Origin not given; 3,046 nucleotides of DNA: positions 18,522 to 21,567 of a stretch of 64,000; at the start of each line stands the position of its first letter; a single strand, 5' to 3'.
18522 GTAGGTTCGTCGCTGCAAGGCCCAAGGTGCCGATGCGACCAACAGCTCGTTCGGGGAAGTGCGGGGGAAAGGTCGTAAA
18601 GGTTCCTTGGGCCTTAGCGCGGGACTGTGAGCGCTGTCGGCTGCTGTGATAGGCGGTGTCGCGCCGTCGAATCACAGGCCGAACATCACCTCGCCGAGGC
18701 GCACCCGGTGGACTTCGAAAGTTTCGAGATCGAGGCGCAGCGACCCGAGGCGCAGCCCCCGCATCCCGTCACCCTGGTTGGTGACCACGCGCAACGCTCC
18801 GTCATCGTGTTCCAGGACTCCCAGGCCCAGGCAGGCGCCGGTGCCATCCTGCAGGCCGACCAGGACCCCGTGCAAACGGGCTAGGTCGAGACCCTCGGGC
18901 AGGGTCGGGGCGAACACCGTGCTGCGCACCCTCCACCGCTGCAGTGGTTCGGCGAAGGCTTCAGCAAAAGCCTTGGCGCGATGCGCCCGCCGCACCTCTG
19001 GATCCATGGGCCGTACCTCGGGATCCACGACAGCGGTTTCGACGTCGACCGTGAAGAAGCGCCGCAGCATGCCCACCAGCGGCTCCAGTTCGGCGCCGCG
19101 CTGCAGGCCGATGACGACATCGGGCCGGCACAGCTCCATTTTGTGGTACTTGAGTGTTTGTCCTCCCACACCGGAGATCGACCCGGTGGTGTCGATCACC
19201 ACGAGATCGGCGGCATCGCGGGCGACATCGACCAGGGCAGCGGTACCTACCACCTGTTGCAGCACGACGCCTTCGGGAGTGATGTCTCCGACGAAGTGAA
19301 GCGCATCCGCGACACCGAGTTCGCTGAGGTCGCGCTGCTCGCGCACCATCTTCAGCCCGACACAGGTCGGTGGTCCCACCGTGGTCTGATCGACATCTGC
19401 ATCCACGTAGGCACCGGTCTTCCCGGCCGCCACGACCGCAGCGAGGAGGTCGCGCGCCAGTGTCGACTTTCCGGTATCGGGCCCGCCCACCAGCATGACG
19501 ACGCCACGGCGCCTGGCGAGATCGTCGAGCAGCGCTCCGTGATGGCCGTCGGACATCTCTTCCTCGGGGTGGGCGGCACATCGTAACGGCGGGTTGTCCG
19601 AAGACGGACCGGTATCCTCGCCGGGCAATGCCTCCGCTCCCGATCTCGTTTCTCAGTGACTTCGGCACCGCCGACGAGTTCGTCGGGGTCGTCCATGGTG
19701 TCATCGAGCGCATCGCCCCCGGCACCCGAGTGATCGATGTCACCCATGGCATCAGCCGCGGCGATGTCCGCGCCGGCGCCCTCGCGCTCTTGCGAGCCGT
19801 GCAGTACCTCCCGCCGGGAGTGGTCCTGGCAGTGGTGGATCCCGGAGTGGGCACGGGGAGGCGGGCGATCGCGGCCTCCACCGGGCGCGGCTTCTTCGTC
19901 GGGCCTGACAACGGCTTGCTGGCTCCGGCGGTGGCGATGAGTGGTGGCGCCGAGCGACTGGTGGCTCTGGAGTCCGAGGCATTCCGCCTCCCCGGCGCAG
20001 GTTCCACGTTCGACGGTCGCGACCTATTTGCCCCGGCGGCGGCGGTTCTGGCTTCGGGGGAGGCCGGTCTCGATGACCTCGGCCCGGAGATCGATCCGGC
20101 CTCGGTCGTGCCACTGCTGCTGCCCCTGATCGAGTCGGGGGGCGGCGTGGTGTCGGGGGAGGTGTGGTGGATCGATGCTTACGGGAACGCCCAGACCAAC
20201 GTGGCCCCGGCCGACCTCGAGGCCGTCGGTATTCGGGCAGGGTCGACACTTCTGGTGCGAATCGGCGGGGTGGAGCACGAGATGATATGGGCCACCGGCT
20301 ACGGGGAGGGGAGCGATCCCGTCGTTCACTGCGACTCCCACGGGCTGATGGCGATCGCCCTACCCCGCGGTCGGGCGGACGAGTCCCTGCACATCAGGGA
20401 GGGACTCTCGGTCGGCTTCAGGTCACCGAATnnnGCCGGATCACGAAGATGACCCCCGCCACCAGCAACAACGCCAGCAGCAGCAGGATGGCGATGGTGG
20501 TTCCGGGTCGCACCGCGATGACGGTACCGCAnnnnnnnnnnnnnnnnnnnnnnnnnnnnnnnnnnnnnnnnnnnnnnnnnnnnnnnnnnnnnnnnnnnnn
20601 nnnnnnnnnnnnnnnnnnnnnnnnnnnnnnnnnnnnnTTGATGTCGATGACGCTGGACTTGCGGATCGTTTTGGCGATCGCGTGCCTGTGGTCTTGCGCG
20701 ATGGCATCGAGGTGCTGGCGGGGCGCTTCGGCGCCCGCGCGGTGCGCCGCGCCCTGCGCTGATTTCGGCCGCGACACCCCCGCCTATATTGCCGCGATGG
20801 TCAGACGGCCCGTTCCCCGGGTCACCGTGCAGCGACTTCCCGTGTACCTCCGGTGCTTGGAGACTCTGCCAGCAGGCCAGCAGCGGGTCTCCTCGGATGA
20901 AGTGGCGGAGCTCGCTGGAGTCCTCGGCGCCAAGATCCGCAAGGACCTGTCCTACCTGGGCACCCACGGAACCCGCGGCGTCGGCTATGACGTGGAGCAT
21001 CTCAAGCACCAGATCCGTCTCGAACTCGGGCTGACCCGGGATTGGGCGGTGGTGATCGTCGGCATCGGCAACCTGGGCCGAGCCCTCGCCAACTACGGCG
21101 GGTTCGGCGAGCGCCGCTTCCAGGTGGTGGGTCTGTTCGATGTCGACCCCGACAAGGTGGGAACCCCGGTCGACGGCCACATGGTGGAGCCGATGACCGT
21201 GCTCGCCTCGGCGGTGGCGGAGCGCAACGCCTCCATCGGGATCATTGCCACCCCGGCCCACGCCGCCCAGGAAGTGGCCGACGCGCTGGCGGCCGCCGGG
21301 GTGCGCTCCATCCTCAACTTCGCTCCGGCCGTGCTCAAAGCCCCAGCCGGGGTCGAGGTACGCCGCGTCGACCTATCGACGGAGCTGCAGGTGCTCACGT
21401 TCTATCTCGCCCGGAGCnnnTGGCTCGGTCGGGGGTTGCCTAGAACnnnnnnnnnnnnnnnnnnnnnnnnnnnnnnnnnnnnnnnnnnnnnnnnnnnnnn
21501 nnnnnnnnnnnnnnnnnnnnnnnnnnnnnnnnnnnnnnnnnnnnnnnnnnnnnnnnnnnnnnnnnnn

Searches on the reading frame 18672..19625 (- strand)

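Call 20: search_protein_families(library=pfam, proteins=[window:18672-19625:-], max_evalue=0.001)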
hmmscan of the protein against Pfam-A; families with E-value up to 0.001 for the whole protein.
window:18672-19625:- (317 aa): 3 families
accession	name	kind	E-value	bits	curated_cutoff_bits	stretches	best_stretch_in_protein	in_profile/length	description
PF16575.11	CLP1_P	-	1.2e-29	103.9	26.6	1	47-224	1-186/188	mRNA cleavage and polyadenylation factor CLP1 P-loop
PF13481.12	AAA_25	-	1.8e-05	24.9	27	1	32-152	25-157/195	AAA domain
PF09140.17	MipZ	-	0.00076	19.3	20.7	0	51-150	12-111/262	ATPase MipZ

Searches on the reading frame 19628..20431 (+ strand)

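Call 20: search_protein_families(library=pfam, proteins=[window:19628-20431:+], max_evalue=0.001)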
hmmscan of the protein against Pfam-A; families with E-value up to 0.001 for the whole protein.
window:19628-20431:+ (268 aa): 2 families
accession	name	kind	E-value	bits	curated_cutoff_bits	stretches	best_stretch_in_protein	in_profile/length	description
PF01887.21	SAM_HAT_N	-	5.2e-45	153.2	26.3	1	6-150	1-143/145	SAM hydroxide adenosyltransferase N-terminal domain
PF20257.3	SAM_HAT_C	-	5.4e-12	46.3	25.5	1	177-261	1-82/84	SAM hydroxide adenosyltransferase C-terminal domain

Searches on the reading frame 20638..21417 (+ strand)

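Call 20: search_protein_families(library=pfam, proteins=[window:20638-21417:+], max_evalue=0.001)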
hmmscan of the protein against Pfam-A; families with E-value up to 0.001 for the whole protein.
window:20638-21417:+ (260 aa): 3 families
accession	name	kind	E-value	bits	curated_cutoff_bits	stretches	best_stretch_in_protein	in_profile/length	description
PF02629.25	CoA_binding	-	1.8e-20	73.9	22.3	1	134-230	2-96/97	CoA binding domain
PF06971.19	Put_DNA-bind_N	-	5.1e-15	55.7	27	1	59-105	2-49/49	Putative DNA-binding protein N-terminus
PF01408.29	GFO_IDH_MocA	-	0.00021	22.4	24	1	138-223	3-88/120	Oxidoreductase family, NAD-binding Rossmann fold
